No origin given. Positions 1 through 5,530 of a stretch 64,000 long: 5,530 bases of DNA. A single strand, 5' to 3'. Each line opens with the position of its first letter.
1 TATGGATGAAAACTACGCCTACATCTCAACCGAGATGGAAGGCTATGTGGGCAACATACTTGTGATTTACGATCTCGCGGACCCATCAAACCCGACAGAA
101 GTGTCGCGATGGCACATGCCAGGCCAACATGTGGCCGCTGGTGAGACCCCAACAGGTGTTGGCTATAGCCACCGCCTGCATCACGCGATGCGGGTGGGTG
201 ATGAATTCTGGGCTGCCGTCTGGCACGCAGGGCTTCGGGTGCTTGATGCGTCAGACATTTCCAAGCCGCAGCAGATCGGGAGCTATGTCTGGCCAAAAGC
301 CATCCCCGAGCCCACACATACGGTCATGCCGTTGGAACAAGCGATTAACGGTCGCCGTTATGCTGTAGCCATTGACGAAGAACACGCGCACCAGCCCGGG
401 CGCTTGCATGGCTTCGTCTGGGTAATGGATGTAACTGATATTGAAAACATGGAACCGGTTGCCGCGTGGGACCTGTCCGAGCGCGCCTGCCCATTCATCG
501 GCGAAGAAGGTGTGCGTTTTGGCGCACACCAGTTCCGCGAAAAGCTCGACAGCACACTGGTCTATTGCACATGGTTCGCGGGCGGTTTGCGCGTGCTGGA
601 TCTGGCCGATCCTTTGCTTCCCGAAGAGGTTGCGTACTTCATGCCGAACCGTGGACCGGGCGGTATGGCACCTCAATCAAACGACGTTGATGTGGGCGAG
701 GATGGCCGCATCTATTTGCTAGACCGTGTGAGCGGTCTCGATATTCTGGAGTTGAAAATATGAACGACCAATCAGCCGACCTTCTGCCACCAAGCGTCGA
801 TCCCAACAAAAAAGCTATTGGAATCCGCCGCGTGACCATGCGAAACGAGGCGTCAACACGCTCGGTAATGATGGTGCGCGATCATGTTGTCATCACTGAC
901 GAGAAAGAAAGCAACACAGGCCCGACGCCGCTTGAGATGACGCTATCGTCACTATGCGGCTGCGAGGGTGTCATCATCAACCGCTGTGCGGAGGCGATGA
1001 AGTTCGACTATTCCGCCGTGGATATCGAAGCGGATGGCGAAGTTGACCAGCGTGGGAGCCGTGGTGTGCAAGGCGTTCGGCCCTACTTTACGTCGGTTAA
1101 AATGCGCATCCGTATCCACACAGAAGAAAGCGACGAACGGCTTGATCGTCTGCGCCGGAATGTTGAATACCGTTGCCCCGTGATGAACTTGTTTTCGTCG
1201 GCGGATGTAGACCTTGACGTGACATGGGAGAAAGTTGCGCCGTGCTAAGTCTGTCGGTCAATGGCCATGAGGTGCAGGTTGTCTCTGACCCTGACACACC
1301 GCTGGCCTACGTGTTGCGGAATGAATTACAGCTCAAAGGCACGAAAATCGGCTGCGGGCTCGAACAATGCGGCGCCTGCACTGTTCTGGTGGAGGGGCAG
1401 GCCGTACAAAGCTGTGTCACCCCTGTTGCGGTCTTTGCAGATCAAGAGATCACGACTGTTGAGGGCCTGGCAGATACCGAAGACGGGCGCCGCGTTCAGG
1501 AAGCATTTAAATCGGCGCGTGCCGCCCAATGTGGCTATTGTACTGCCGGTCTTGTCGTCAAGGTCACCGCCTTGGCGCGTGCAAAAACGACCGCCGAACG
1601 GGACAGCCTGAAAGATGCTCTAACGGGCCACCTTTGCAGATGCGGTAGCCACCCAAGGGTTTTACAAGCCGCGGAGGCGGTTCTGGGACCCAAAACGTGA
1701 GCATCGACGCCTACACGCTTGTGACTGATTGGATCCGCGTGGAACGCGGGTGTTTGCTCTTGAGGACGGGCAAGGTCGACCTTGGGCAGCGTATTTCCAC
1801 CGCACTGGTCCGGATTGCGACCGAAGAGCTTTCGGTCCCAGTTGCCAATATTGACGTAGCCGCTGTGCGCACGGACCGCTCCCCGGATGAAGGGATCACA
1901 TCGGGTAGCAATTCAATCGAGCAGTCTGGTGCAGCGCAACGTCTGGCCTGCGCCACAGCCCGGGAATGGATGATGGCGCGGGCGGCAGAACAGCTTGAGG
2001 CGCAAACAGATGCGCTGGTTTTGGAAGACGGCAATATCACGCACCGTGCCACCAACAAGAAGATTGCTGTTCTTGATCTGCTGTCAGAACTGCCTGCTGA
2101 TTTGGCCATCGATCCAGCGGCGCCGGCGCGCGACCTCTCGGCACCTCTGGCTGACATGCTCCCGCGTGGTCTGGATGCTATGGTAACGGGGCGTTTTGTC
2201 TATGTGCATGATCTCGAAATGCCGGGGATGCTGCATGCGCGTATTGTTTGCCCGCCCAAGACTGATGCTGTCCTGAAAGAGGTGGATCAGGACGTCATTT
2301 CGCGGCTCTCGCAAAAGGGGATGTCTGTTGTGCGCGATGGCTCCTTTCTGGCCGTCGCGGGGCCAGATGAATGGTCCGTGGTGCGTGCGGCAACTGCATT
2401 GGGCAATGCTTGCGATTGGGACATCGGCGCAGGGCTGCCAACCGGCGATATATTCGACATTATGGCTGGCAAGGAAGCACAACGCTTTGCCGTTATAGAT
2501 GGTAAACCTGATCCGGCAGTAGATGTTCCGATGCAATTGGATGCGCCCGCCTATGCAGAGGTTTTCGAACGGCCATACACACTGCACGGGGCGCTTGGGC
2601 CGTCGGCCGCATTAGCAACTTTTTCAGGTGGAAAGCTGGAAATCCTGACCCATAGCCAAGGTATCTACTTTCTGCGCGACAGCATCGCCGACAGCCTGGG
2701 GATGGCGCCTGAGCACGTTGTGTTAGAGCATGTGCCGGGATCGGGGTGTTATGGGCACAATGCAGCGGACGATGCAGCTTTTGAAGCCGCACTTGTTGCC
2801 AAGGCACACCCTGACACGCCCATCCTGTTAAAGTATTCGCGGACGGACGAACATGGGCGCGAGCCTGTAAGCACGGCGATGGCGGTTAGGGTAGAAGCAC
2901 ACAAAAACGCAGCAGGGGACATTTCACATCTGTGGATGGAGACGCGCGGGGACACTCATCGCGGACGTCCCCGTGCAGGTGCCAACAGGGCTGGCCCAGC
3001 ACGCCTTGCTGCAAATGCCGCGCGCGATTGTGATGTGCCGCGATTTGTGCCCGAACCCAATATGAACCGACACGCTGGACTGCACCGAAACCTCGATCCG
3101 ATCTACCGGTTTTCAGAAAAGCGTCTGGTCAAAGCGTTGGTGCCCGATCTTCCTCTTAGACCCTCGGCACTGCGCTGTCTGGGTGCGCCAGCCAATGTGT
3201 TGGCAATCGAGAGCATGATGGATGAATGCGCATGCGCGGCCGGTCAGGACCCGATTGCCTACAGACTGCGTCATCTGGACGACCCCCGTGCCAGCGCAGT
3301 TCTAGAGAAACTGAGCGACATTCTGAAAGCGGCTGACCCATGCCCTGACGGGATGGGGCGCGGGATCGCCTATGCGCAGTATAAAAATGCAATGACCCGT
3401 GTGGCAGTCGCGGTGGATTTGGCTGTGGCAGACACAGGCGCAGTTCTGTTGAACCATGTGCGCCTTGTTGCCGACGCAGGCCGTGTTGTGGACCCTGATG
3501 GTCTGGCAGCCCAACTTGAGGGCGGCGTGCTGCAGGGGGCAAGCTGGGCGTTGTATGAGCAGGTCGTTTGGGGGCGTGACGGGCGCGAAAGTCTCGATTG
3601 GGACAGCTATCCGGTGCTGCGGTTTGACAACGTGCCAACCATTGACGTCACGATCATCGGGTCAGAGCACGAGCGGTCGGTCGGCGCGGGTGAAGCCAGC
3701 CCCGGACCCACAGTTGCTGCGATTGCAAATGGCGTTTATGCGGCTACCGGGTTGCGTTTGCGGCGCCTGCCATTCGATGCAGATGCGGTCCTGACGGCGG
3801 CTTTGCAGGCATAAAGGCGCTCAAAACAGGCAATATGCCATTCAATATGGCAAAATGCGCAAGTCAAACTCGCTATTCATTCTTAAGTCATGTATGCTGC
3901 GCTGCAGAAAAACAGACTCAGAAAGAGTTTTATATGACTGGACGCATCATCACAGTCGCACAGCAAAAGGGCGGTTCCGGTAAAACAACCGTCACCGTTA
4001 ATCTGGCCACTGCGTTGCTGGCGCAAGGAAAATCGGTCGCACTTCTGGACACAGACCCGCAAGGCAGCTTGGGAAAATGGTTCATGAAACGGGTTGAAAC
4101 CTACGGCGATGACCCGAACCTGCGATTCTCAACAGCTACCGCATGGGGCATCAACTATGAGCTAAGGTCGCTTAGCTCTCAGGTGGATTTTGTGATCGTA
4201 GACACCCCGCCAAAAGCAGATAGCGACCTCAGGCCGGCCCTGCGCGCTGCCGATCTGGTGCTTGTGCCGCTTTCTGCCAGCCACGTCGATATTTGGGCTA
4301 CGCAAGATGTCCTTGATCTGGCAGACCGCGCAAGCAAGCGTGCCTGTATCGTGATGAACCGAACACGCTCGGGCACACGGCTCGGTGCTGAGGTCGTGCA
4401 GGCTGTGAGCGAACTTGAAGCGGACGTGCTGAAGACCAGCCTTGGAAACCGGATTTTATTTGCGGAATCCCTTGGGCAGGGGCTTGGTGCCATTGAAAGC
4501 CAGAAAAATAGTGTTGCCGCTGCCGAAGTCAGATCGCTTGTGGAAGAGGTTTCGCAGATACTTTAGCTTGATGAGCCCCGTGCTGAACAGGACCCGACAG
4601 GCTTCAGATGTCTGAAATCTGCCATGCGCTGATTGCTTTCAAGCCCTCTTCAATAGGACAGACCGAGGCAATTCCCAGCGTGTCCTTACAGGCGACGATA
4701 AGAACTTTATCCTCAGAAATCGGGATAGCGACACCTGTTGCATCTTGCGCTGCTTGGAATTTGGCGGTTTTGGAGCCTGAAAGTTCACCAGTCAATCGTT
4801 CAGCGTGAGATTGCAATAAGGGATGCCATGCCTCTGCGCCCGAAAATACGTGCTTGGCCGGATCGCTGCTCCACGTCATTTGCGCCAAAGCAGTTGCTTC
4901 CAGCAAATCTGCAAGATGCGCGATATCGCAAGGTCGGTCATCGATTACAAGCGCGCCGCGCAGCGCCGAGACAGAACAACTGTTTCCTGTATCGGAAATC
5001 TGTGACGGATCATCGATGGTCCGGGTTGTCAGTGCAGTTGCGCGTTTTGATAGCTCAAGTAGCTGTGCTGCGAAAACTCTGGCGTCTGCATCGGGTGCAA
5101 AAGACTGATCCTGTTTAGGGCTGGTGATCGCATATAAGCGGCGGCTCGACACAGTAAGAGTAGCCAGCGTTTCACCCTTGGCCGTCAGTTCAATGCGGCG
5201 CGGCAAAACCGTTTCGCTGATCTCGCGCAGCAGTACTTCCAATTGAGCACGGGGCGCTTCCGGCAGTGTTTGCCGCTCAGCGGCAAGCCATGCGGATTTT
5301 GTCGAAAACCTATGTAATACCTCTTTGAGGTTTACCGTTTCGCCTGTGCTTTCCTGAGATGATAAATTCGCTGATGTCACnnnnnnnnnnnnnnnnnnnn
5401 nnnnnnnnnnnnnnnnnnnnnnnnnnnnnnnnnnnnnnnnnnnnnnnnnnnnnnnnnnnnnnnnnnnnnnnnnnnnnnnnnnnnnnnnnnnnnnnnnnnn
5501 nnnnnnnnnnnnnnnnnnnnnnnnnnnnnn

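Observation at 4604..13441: Eight-gene translationally coupled operon wiring a Ser/Thr kinase-FHA-PP2C triad to three dynamin-type GTPases plus two unassigned proteins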

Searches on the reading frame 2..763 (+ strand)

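Call 43: search_protein_families(library=pfam, proteins=[window:2-763:+], max_evalue=0.0001)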
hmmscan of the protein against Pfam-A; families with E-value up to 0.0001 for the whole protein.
window:2-763:+ (253 aa): 1 family
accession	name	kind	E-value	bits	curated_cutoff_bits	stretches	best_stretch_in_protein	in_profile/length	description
PF08309.17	LVIVD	-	7.2e-08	32.1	20.2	0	3-36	11-39/42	LVIVD repeat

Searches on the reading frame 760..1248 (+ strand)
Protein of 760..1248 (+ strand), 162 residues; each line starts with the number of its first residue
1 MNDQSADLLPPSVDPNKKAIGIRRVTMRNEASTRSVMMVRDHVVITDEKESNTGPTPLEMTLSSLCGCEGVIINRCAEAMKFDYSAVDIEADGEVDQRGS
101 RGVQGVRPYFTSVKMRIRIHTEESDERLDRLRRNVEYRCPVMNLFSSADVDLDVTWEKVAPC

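Call 43: search_protein_families(library=pfam, proteins=[window:760-1248:+], max_evalue=0.0001)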
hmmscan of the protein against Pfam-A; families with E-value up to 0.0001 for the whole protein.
window:760-1248:+ (162 aa): 1 family
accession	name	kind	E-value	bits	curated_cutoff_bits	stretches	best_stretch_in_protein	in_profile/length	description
PF02566.24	OsmC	-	2.6e-17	63.5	27.5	1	52-151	3-96/100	OsmC-like protein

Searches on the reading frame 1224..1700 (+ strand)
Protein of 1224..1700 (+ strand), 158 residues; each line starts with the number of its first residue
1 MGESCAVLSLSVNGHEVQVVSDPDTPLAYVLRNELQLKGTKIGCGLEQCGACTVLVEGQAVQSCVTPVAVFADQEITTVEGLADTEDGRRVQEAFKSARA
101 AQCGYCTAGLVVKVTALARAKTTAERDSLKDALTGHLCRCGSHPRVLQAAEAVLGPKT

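Call 43: search_protein_families(library=pfam, proteins=[window:1224-1700:+], max_evalue=0.0001)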
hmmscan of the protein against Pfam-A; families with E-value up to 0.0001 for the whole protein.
window:1224-1700:+ (158 aa): 2 families
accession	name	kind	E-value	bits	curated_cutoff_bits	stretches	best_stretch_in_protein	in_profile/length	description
PF01799.25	Fer2_2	-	3.1e-21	75.7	30.3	1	78-150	1-74/75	[2Fe-2S] binding domain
PF00111.32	Fer2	-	8.9e-08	32.4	21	1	12-64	3-55/77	2Fe-2S iron-sulfur cluster binding domain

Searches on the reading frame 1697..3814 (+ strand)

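Call 43: search_protein_families(library=pfam, proteins=[window:1697-3814:+], max_evalue=0.0001)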
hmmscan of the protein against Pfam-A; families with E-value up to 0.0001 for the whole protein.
window:1697-3814:+ (705 aa): 2 families
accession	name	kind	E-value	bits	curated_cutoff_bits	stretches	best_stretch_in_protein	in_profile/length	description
PF20256.3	MoCoBD_2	-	3.4e-32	112.5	27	2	17-124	57-162/283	Molybdopterin cofactor-binding domain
PF02738.23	MoCoBD_1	-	4.2e-13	49.4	27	1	290-416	33-161/244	Molybdopterin cofactor-binding domain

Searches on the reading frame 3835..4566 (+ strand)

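Call 43: search_protein_families(library=pfam, proteins=[window:3835-4566:+], max_evalue=0.0001)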
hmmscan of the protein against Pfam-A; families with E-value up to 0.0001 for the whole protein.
window:3835-4566:+ (243 aa): 7 families
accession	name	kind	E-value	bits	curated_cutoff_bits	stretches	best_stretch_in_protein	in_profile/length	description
PF13614.12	AAA_31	-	3.4e-20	73.1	27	2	37-79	2-44/177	AAA domain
PF09140.17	MipZ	-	1.1e-17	64.6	20.7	1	38-153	2-136/262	ATPase MipZ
PF01656.29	CbiA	-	1.2e-15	58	25.4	1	39-214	1-120/125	CobQ/CobB/MinD/ParA nucleotide binding domain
PF10609.15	ParA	-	2.7e-11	43.8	27.1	1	37-77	4-44/246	NUBPL iron-transfer P-loop NTPase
PF06564.18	CBP_BcsQ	-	1.9e-09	37.8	21.3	0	38-83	3-48/234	Cellulose biosynthesis protein BcsQ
PF07015.17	VirC1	-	1.5e-08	34.7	24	1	38-157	3-124/231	VirC1 protein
PF02374.21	ArsA_ATPase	-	1.2e-05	25.2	24.3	1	44-85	8-49/305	Anion-transporting ATPase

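Call 91: search_protein_families(library=padloc, proteins=[window:3835-4566:+], max_evalue=0.00001)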
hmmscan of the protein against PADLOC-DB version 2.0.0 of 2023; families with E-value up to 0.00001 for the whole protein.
window:3835-4566:+ (243 aa): 0 families

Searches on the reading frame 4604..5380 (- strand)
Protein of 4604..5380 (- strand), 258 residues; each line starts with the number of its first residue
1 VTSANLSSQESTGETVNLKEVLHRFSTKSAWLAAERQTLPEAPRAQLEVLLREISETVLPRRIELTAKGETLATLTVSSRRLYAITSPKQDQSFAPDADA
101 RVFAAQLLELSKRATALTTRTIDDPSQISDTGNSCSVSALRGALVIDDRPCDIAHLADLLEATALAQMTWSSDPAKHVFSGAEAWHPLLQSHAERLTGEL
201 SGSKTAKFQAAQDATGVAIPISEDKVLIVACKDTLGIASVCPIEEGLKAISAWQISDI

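Call 4: search_protein_families(library=pfam, proteins=[window:4604-5380:-], max_evalue=0.1)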
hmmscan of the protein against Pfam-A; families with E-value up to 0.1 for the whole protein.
window:4604-5380:- (258 aa): 0 families

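Call 5: search_protein_families(library=padloc, proteins=[window:4604-5380:-], max_evalue=0.1)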
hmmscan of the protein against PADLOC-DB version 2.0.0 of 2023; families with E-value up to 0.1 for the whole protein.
window:4604-5380:- (258 aa): 0 families

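Call 6: search_protein_families(library=ncbifam, proteins=[window:4604-5380:-], max_evalue=0.1)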
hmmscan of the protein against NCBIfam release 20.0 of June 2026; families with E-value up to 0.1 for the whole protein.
window:4604-5380:- (258 aa): 0 families

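Call 28: find_homologous_proteins(query=A4, max_evalue=0.001)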
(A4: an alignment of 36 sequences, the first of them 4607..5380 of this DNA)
Query A4 (36 sequences) (258 aa, profile of the alignment): 19 proteins with E <= 0.001 among 8000 candidates.
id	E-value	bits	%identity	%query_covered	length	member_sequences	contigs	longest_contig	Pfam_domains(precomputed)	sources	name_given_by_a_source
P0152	4.1e-62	228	100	100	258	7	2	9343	-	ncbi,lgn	ncbi:MAG: hypothetical protein WBV71_17555 [Roseobacter sp.]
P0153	4.9e-57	211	79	100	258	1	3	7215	-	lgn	-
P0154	1.4e-55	206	81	100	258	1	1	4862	-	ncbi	-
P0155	9.3e-55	204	81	100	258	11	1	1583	-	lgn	-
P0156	3.4e-53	198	69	100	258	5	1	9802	-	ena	-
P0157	1.0e-52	197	33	91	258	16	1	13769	-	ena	-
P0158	8.4e-50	187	73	97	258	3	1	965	-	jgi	-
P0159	1.8e-49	186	58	100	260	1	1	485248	-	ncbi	-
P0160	3.0e-49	186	33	14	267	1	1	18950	-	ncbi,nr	ncbi:MAG: hypothetical protein KUG69_08630 [Marinosulfonomonas sp.]|nr:hypothetical protein [Marinos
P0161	3.9e-48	182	29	29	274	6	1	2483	-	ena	-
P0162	8.3e-48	181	24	16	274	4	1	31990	-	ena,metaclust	metaclust:\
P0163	1.4e-47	180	41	14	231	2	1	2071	-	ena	-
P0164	3.1e-47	179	26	16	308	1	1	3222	-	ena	-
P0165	4.8e-46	175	40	99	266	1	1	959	-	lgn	-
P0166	4.7e-45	172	38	100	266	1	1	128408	-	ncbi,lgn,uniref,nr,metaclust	ncbi:hypothetical protein SAMN05443999_109120 [Roseovarius azorensis]|uniref:Uncharacterized protein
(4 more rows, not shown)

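Call 41: predict_structure(alignment_id=A5)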
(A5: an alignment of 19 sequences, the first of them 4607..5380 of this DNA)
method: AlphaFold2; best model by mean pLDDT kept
length: 258 residues; sequences in the alignment: 19
mean_pLDDT: 74.4   pTM: 0.50
mean pLDDT of the five models: 74.4, 72.4, 71.4, 70.8, 69.8
residues with pLDDT >= 90: 42; 70-90: 131; 50-70: 52; < 50: 33
segments of 3 or more residues with pLDDT < 50: 1-15, 92-96, 203-212, 256-258
pLDDT, mean of each block of 10 residues (from residue 1): 30 46 62 65 82 85 86 88 81 56 87 81 65 78 69 82 91 82 92 79 45 70 93 86 91 60
secondary structure, 60 per line:
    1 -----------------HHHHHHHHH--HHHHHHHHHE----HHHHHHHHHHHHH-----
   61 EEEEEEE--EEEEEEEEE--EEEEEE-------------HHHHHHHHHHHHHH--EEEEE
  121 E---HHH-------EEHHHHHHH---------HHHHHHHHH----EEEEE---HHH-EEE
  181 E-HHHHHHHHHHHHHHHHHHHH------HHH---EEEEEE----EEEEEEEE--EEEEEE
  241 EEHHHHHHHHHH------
elements in order: H18-26 H29-37 H43-55 E61-67 E70-78 E81-86 H100-113 E116-121 H137-143 H153-161 E166-170 E178-181 H183-202 E215-220 E225-232 E235-242 H243-252

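Call 44: fold_search(model_id=the predicted structure, library=pdb)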
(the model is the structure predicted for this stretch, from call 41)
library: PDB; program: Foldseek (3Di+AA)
matches with E <= 10: 1097; with E <= 0.001: 2
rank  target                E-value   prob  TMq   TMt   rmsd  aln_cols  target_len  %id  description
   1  9lol_B                5.1e-04  0.89  0.20  0.14  19.2       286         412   11  Cryo-EM structure of human MON1A-CCZ1-RAB7A (released 2025-12-03)
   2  8jbe_C                6.8e-04  0.84  0.20  0.14  16.4       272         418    9  CryoEM Structure of metazoan Mon1-Ccz1-RMC1 complex (released 2024-05-08)
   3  8c7g_C                2.4e-03  0.63  0.20  0.14  17.9       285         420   11  Drosophila melanogaster Rab7 GEF complex Mon1-Ccz1-Bulli (released 2023-05-17)
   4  9rs6_A                3.8e-03  0.60  0.21  0.14  20.0       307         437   13  Structure of the Ypt7 GEF complex Mon1-Ccz1 from Chaetomium Thermophilum (released 2025-07-30)
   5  6ehr_G                4.7e-03  1.00  0.26  0.42   5.9       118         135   11  The crystal structure of the human LAMTOR-RagA CTD-RagC CTD complex (released 2017-10-04)
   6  8fw5_E                6.0e-03  0.98  0.25  0.23  14.2       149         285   13  Chimeric HsGATOR1-SpGtr-SpLam complex (released 2023-07-26)
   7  7ct3                  6.3e-03  1.00  0.25  0.46   5.4       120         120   12  Crystal Structure of MglC from Myxococcus xanthus (released 2021-01-27)
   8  7qla_A                6.3e-03  0.51  0.21  0.14  17.6       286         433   12  Structure of the Rab GEF complex Mon1-Ccz1 (released 2022-02-09)
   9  6nzd_G                7.1e-03  0.98  0.25  0.22  13.9       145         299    7  Cryo-EM Structure of the Lysosomal Folliculin Complex (FLCN-FNIP2-RagA-RagC-Ragulator) (released 2019-11-06)
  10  5x6v_G                8.9e-03  1.00  0.28  0.46   5.4       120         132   11  Crystal structure of human heteroheptameric complex (released 2017-12-06)
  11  3t1r_C                8.9e-03  1.00  0.24  0.39   5.9       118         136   13  MglB with tetrameric arrangement (released 2011-08-31)
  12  6b9x_B                1.0e-02  1.00  0.26  0.44   5.4       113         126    7  Crystal structure of Ragulator (released 2017-11-08)
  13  6s6d_D                1.1e-02  0.99  0.28  0.26  13.1       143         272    9  Crystal structure of RagA-Q66L-GTP/RagC-S75N-GDP GTPase heterodimer complex (released 2019-10-16)
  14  5y3a_G                1.2e-02  1.00  0.26  0.51   5.1       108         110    8  Crystal structure of Ragulator complex (p18 49-161) (released 2017-12-27)
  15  6u62_C                1.2e-02  0.99  0.27  0.25  13.7       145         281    9  Raptor-Rag-Ragulator complex (released 2019-10-30)
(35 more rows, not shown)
